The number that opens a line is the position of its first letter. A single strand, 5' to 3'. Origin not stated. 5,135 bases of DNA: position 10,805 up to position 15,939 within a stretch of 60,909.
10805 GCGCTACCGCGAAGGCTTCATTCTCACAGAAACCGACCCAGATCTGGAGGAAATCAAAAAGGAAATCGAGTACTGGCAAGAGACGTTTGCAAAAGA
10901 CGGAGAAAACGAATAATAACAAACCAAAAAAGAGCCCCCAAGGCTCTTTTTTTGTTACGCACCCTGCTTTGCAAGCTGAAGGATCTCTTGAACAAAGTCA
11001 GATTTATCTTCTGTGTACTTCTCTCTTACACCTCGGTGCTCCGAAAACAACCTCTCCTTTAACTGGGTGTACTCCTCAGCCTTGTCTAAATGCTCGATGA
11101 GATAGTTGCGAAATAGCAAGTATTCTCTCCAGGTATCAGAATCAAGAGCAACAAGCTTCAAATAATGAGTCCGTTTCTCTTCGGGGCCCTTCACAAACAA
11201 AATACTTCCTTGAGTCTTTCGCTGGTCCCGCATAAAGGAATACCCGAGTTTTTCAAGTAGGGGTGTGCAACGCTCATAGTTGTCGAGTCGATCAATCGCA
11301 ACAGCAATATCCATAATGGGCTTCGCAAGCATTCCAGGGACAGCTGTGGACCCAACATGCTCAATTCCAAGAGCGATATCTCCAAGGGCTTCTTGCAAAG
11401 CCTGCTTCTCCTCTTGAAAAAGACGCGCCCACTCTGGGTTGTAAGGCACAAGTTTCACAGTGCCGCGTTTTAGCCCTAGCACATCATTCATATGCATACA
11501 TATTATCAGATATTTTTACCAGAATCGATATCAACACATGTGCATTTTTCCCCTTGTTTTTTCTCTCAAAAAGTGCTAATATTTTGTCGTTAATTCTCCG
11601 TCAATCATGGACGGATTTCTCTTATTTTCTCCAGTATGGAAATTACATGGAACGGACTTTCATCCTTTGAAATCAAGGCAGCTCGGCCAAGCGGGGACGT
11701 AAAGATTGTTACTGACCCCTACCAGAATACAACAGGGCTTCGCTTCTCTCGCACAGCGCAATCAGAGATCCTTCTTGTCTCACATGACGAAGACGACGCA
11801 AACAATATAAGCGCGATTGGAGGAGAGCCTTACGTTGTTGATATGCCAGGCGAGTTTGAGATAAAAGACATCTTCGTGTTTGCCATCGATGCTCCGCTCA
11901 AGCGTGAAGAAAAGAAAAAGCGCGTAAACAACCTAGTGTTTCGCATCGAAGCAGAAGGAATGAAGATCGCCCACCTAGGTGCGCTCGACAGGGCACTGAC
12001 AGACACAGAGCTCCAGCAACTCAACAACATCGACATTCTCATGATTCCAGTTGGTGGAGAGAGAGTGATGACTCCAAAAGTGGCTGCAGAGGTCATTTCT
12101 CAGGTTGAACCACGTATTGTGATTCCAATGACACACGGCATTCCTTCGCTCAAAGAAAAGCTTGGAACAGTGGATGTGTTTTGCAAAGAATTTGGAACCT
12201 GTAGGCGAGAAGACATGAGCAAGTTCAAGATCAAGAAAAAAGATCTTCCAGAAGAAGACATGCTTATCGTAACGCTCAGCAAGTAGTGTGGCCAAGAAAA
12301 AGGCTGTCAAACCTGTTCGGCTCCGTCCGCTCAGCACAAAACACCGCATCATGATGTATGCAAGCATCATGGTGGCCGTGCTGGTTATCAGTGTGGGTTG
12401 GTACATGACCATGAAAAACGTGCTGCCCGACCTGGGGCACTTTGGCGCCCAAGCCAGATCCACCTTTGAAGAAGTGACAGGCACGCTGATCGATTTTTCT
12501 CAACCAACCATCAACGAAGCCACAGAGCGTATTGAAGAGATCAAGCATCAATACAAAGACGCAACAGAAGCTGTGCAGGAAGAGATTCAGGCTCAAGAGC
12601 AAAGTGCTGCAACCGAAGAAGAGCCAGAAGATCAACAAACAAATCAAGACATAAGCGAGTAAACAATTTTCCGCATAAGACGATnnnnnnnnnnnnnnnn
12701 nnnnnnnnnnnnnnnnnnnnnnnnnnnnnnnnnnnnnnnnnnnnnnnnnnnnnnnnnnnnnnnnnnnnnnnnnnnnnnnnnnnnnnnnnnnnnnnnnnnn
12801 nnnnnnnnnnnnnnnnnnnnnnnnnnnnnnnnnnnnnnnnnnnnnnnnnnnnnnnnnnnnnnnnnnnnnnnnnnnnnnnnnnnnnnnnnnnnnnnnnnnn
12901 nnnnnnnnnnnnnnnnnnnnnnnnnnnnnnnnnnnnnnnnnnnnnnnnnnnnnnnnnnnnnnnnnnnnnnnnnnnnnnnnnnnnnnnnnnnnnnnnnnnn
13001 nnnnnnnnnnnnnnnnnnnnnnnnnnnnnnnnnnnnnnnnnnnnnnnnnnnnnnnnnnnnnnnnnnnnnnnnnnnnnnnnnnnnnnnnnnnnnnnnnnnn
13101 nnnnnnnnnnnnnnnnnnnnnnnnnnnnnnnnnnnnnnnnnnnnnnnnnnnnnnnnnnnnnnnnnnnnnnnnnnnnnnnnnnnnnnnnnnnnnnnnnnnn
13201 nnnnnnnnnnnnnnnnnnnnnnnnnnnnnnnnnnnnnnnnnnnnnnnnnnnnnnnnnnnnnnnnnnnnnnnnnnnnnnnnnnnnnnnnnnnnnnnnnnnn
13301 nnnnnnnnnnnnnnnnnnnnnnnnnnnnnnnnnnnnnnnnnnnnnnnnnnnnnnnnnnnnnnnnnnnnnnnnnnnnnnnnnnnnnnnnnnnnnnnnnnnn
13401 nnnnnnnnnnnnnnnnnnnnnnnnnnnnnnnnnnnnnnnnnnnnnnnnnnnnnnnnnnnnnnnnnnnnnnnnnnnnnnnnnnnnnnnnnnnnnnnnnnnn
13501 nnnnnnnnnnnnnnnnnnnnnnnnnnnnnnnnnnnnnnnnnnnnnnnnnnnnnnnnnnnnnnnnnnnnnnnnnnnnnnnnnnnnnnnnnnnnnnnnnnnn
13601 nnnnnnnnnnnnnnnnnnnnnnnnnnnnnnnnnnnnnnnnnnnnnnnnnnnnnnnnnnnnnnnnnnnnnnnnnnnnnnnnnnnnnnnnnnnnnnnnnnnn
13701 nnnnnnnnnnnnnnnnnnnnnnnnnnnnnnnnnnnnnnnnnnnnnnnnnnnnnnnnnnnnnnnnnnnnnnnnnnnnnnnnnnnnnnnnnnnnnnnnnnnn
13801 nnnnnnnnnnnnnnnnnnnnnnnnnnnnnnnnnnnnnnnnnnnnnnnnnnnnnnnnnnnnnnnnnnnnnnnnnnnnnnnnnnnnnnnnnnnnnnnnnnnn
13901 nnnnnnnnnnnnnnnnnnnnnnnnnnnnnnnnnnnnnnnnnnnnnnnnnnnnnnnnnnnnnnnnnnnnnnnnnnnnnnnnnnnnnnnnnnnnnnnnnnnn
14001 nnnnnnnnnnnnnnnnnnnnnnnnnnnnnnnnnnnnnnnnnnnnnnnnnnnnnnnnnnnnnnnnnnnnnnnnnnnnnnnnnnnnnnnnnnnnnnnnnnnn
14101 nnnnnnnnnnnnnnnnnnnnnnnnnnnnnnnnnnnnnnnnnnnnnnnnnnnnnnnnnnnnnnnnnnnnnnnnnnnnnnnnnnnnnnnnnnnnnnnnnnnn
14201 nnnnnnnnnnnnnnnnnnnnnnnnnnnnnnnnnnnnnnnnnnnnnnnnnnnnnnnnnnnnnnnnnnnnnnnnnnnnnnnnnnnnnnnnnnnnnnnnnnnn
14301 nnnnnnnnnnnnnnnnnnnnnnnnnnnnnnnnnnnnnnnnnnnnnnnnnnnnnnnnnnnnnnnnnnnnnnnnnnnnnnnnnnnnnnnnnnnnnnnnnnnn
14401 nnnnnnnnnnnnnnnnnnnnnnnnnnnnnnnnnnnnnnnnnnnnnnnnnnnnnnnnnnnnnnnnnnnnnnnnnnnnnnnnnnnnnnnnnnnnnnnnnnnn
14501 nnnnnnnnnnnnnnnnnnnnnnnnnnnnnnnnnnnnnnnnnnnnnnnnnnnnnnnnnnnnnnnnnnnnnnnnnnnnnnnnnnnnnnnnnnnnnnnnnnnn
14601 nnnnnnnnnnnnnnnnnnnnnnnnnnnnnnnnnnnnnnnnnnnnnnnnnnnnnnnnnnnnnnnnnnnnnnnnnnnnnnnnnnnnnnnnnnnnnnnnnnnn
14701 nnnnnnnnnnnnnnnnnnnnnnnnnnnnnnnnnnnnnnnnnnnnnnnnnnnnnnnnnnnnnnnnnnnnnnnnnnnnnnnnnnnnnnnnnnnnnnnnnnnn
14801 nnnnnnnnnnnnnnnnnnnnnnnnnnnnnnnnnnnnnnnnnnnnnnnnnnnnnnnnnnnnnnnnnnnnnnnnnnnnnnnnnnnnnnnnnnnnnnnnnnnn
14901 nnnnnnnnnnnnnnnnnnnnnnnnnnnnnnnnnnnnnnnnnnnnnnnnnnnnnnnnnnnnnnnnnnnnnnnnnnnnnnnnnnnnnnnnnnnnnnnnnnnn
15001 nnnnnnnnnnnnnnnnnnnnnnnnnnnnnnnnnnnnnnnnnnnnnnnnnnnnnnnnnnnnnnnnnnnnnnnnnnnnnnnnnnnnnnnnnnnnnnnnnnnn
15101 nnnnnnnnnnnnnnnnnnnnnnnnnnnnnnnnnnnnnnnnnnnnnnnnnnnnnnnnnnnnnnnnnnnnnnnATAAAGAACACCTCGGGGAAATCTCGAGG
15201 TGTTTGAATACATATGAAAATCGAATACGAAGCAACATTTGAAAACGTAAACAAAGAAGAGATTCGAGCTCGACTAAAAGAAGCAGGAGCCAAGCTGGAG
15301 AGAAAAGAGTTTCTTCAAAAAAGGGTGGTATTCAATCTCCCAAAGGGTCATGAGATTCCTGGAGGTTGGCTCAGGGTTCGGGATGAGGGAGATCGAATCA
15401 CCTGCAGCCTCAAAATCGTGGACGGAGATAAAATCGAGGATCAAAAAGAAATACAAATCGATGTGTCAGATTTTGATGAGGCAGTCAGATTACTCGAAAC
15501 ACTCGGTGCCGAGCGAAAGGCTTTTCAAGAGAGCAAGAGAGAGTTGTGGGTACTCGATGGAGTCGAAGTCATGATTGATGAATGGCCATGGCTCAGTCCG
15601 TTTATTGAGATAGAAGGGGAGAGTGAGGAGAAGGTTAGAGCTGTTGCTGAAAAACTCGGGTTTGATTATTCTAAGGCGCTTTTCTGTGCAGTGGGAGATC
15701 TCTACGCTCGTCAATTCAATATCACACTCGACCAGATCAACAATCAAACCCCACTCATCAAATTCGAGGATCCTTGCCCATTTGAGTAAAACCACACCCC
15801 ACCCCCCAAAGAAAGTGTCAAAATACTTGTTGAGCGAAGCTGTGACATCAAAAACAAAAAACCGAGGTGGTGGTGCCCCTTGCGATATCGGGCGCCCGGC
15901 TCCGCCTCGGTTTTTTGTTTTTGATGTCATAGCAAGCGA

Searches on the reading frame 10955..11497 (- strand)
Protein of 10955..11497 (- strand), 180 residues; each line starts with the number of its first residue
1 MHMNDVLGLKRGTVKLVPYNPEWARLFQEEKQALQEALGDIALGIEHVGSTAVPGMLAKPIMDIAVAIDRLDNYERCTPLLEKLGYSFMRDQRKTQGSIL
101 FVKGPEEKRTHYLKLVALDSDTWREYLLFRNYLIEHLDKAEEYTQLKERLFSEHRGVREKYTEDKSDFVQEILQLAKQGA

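Call 14: search_protein_families(library=pfam, proteins=[window:10955-11497:-], max_evalue=0.001)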
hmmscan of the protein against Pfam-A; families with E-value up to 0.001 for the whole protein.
window:10955-11497:- (180 aa): 1 family
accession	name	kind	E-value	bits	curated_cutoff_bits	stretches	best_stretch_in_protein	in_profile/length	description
PF04229.20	GrpB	-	3.1e-47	161.1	25.5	1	14-174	2-158/159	GrpB protein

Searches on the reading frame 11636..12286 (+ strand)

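Call 14: search_protein_families(library=pfam, proteins=[window:11636-12286:+], max_evalue=0.001)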
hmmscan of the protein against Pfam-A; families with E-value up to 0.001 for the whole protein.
window:11636-12286:+ (216 aa): 2 families
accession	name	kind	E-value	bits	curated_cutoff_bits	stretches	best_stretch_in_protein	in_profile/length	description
PF13483.12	Lactamase_B_3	-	7.6e-37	127.2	24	1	2-165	1-159/160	Beta-lactamase superfamily domain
PF12706.13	Lactamase_B_2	-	1.9e-06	28.1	27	1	70-165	92-198/200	Beta-lactamase superfamily domain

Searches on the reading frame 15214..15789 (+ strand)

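Call 14: search_protein_families(library=pfam, proteins=[window:15214-15789:+], max_evalue=0.001)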
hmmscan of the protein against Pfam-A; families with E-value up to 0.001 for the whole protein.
window:15214-15789:+ (191 aa): 1 family
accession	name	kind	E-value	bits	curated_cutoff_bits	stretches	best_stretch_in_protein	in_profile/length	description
PF01928.26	CYTH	-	3.7e-08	33.8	23.2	1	21-147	22-159/179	CYTH domain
